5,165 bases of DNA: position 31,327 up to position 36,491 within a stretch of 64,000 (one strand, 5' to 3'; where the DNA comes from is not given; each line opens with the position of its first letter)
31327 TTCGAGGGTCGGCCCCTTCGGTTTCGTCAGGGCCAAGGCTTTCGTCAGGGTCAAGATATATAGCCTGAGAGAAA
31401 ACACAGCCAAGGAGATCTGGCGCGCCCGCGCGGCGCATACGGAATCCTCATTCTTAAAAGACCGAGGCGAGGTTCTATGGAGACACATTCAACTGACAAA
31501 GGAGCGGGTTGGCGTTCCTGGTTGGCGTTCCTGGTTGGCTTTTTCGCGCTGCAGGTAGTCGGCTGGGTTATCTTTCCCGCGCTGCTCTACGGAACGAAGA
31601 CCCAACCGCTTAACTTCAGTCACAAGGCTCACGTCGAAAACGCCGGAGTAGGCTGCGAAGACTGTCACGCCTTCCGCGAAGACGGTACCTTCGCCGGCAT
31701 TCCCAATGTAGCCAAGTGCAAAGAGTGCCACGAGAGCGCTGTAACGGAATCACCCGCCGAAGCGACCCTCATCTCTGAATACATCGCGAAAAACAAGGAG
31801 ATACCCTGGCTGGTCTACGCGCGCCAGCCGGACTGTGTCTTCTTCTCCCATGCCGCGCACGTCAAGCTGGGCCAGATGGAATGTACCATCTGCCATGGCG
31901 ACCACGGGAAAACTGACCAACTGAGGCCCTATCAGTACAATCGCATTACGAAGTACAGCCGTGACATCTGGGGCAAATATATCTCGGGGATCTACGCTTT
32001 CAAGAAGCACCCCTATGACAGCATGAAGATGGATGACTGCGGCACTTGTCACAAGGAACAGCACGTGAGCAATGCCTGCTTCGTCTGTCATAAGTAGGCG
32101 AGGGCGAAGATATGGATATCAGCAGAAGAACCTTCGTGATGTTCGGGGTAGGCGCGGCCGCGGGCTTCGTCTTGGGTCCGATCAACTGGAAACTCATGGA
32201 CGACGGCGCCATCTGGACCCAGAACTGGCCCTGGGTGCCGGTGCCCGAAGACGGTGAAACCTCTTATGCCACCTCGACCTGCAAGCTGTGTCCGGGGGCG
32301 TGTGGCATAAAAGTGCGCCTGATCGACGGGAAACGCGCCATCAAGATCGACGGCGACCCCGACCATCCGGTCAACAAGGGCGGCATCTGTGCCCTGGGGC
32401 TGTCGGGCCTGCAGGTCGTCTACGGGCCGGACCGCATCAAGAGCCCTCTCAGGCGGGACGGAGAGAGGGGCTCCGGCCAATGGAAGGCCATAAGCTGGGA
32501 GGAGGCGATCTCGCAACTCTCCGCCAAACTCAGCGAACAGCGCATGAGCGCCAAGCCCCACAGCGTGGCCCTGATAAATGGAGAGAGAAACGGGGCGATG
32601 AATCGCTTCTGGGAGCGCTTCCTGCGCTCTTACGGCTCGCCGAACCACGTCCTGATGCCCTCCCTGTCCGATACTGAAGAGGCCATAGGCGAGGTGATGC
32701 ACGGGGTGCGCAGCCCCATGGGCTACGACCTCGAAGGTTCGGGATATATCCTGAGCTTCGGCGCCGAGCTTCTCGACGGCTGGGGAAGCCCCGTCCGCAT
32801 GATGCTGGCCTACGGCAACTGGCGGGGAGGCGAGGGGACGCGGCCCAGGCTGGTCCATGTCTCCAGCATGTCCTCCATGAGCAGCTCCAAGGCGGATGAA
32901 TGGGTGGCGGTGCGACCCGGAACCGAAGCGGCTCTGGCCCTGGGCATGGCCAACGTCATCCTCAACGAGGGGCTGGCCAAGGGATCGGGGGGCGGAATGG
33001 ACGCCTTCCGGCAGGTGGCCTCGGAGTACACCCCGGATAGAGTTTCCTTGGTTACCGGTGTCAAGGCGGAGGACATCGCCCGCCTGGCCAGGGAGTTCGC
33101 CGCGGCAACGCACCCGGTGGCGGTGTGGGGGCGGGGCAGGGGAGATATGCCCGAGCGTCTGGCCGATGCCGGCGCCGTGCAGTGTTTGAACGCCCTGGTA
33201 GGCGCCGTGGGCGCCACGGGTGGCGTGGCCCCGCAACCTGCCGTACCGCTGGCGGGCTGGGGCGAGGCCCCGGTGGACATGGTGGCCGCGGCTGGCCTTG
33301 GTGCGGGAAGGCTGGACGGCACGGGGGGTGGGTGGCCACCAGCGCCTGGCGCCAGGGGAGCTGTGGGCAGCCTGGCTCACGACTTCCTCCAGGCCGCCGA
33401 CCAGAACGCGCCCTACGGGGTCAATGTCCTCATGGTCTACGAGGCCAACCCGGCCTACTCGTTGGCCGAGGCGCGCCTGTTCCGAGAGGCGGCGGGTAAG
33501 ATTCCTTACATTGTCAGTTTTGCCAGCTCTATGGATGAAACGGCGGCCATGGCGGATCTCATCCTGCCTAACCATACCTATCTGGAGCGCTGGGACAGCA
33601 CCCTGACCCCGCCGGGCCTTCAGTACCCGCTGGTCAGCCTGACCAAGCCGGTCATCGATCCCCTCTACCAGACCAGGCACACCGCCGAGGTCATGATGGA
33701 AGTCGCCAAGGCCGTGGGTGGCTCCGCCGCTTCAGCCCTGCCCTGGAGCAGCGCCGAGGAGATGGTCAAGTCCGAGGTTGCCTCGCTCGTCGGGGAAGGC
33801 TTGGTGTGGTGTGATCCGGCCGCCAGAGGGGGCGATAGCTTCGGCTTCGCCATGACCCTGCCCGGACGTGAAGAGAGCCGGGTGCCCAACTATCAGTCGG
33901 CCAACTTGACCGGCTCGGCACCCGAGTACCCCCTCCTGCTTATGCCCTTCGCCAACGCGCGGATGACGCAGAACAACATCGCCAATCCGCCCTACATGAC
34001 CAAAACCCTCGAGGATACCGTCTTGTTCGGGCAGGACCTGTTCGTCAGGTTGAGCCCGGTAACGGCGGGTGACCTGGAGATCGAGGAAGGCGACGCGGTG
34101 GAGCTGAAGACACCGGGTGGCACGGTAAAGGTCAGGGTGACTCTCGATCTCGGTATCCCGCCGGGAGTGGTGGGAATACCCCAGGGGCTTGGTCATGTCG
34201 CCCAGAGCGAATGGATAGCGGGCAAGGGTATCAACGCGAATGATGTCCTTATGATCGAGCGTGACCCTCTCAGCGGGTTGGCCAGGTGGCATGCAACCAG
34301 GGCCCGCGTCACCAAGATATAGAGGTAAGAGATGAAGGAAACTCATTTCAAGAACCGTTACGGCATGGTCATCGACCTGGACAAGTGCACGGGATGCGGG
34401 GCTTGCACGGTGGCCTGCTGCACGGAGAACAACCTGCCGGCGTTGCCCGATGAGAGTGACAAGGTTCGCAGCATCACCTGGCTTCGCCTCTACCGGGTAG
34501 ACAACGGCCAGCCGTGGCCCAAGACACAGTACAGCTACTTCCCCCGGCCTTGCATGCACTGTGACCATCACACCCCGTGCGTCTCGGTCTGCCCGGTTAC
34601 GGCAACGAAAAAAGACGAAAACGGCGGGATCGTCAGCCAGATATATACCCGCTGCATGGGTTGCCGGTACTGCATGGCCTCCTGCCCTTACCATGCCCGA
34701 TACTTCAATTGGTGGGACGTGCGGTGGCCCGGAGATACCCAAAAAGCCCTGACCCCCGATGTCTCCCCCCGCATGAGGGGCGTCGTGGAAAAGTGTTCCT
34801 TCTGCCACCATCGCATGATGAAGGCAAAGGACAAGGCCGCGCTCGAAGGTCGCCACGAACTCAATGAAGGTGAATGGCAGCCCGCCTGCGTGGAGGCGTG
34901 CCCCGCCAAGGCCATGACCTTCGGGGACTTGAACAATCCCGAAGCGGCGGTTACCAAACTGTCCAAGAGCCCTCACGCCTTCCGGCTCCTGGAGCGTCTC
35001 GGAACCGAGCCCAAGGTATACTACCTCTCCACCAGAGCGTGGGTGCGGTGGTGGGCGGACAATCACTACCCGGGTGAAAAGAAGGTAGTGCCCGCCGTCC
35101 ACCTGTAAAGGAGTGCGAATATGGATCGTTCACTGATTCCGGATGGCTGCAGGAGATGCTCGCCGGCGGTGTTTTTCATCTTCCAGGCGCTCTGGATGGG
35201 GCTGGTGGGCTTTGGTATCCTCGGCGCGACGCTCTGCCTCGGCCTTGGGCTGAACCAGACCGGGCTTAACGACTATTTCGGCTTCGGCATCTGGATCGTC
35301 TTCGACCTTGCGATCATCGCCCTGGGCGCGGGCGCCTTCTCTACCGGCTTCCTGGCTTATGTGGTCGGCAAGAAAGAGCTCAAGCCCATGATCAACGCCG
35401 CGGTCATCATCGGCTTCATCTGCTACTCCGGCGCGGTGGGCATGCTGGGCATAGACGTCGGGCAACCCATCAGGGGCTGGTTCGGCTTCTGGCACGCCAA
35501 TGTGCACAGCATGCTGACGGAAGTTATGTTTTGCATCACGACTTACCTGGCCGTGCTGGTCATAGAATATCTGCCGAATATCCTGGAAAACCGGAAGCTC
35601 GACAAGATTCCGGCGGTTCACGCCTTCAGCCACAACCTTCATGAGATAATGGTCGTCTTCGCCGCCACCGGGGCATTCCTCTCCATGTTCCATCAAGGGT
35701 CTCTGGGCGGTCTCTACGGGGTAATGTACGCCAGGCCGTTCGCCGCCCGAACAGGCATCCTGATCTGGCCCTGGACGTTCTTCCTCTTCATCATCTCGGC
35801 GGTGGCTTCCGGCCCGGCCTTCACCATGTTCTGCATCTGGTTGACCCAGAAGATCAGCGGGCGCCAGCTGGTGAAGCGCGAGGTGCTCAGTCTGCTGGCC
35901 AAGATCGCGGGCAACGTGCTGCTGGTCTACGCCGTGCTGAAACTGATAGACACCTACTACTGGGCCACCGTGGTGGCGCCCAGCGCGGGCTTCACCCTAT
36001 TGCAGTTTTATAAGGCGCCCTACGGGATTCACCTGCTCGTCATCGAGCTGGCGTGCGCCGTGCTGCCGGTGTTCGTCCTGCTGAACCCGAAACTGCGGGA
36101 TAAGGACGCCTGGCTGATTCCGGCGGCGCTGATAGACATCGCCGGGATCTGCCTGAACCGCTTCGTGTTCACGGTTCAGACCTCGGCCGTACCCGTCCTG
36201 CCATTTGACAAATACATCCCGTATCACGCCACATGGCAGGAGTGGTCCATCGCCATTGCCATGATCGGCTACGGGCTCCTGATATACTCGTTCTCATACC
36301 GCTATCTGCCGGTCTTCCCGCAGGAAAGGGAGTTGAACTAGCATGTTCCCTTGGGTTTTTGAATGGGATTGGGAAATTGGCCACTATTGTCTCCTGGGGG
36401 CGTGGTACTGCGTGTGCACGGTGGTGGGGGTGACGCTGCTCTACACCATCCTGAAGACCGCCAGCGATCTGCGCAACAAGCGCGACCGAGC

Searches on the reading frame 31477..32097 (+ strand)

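Call 55: search_protein_families(library=ncbifam, proteins=[window:31477-32097:+], max_evalue=1e-20)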
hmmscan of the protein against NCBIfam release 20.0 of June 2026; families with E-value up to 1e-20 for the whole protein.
window:31477-32097:+ (206 aa): 1 family
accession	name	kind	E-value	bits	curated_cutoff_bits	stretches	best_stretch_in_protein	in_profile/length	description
NF041781.1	mnquin_red_QrcA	equivalog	2.7e-74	248.5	180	1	16-206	2-174/174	menaquinone reductase multiheme cytochrome c subunit QrcA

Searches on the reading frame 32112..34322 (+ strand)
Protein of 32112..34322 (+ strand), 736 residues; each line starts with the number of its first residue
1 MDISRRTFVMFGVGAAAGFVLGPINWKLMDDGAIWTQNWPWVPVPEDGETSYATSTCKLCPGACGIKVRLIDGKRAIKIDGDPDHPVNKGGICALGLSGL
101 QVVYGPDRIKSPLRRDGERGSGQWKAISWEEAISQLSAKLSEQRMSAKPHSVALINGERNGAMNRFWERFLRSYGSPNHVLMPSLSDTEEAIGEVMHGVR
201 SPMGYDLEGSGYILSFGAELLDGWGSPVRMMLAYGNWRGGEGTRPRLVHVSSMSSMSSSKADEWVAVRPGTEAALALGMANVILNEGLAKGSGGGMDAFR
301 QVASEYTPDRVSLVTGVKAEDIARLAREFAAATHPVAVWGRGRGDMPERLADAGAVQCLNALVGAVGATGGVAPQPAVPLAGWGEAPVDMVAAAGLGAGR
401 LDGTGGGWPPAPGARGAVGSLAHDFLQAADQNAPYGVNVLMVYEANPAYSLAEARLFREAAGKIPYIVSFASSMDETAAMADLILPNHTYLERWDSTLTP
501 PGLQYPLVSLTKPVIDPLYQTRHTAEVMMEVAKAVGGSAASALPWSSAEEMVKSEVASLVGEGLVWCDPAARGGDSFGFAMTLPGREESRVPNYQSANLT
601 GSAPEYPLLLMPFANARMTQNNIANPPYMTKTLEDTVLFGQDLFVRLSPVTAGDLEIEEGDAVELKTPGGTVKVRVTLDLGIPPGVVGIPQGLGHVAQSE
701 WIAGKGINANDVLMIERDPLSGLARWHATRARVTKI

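Call 53: search_protein_families(library=pfam, proteins=[window:32112-34322:+], max_evalue=0.00001)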
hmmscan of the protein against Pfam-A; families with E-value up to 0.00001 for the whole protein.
window:32112-34322:+ (736 aa): 3 families
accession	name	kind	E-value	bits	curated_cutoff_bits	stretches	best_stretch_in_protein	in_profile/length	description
PF00384.28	Molybdopterin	-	3e-26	92.7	24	1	108-533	1-352/353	Molybdopterin oxidoreductase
PF01568.27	Molydop_binding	-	2e-12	47.6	26.8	1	640-725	28-105/110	Molydopterin dinucleotide binding domain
PF04879.21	Molybdop_Fe4S4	-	9.7e-12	45.1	22.7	1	53-104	4-54/55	Molybdopterin oxidoreductase Fe4S4 domain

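Call 55: search_protein_families(library=ncbifam, proteins=[window:32112-34322:+], max_evalue=1e-20)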
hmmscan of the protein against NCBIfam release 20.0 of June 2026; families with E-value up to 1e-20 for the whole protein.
window:32112-34322:+ (736 aa): 10 families
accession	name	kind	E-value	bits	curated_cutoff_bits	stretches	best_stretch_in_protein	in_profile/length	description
NF041783.2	mnquin_red_QrcB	equivalog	1.1e-159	532.8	440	2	1-379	1-372/695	menaquinone reductase molybdopterin-binding-like subunit QrcB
NF012032.0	PRK15488.1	equivalog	9.5e-77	258.6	694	1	2-550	2-540/759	thiosulfate reductase PhsA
NF041714.1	arsenate_red_ArrA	equivalog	6.2e-67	226.4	1600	2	47-289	45-287/848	arsenate respiratory reductase molybdopterin-containing subunit ArrA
TIGR01591.1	Fdh-alpha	equivalog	3.7e-40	137.7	666.25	1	56-372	2-318/672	formate dehydrogenase subunit alpha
TIGR02166.1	dmsA_ynfE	subfamily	1.3e-39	136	777.7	0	44-288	38-289/794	DMSO/selenate family reductase complex A subunit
TIGR03479.1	DMSO_red_II_alp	subfamily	1e-37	129.7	984.75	1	93-288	105-297/913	molybdopterin-dependent oxidoreductase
NF011567.1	PRK14991.1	equivalog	7.9e-30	103.3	1750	0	642-696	906-960/1022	tetrathionate reductase subunit TtrA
NF047855.1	AssmNtatRedNasC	equivalog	6.2e-26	90.9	1100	0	437-552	410-519/708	assimilatory nitrate reductase catalytic subunit NasC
TIGR01553.1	formate-DH-alph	equivalog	1.5e-22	79.2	814.2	0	2-145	1-141/1009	formate dehydrogenase-N subunit alpha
NF011566.1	PRK14990.1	exception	7e-22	77.2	1600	0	53-167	59-180/814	dimethylsulfoxide reductase subunit A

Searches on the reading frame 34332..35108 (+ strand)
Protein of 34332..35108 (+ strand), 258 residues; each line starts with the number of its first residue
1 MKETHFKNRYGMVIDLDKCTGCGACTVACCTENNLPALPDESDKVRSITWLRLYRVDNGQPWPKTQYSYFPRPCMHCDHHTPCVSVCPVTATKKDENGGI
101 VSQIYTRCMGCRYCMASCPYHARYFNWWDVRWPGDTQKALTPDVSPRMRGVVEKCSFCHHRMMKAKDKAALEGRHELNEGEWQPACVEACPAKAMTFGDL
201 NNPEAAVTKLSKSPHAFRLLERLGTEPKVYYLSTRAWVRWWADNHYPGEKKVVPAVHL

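Call 55: search_protein_families(library=ncbifam, proteins=[window:34332-35108:+], max_evalue=1e-20)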
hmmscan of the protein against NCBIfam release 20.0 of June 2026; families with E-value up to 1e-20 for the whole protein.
window:34332-35108:+ (258 aa): 10 families
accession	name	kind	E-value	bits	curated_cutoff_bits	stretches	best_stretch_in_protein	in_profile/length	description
NF041782.1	mnquin_red_QrcC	equivalog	2.4e-124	413.7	400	1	10-245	1-238/239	menaquinone reductase iron-sulfur cluster-binding subunit QrcC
NF045797.1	DsrO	equivalog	3.7e-53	180.4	200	1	4-232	38-234/235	sulfate reduction electron transfer complex DsrMKJOP subunit DsrO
TIGR03149.1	cyt_nit_nrfC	equivalog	1.7e-44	151.9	377.6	1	7-126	36-145/225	cytochrome c nitrite reductase Fe-S protein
NF041715.1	arsenate_red_ArrB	equivalog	1.2e-40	139.5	450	1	9-127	2-108/233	arsenate respiratory reductase iron-sulfur subunit ArrB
NF011569.0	PRK14993.1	equivalog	9.1e-35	120.3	416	1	2-126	36-150/244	tetrathionate reductase subunit TtrB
NF008134.0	PRK10882.1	equivalog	3.2e-28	98.7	263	1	5-128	34-166/329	hydrogenase 2 operon protein HybA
TIGR03478.1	DMSO_red_II_bet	subfamily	3.2e-25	88.8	480.7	0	50-127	106-183/321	DMSO reductase family type II enzyme, iron-sulfur subunit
TIGR02951.1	DMSO_dmsB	equivalog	3.6e-25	88.9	214.1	0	9-126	1-115/161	DMSO/selenate family reductase complex B subunit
NF045715.1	sulf_resp_HmcB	equivalog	2.1e-21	76.3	420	0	6-215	33-214/307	sulfate respiration complex iron-sulfur protein HmcB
NF042979.1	EthbenzDh_ebdB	equivalog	3e-21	75.6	740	0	57-234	135-277/354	ethylbenzene dehydrogenase subunit beta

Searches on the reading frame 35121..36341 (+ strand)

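Call 53: search_protein_families(library=pfam, proteins=[window:35121-36341:+], max_evalue=0.00001)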
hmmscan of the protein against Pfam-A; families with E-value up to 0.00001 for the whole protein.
window:35121-36341:+ (406 aa): 1 family
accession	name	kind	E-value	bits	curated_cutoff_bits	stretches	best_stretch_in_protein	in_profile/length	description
PF03916.19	NrfD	-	1.1e-12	48.6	25.8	1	51-350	7-304/313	Polysulphide reductase, NrfD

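Call 55: search_protein_families(library=ncbifam, proteins=[window:35121-36341:+], max_evalue=1e-20)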
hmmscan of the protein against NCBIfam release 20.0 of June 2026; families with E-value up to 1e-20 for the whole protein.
window:35121-36341:+ (406 aa): 3 families
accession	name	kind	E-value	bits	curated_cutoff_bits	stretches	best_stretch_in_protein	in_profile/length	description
NF041784.1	mnquin_red_QrcD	equivalog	3e-184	613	570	1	1-406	1-408/408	menaquinone reductase integral membrane subunit QrcD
NF008133.1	PRK10881.1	equivalog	6.8e-34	117.9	450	1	24-401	20-376/377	Ni/Fe-hydrogenase cytochrome b subunit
NF045714.1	sulf_resp_HmcC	equivalog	7.1e-34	117.7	550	1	30-401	15-370/376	sulfate respiration complex protein HmcC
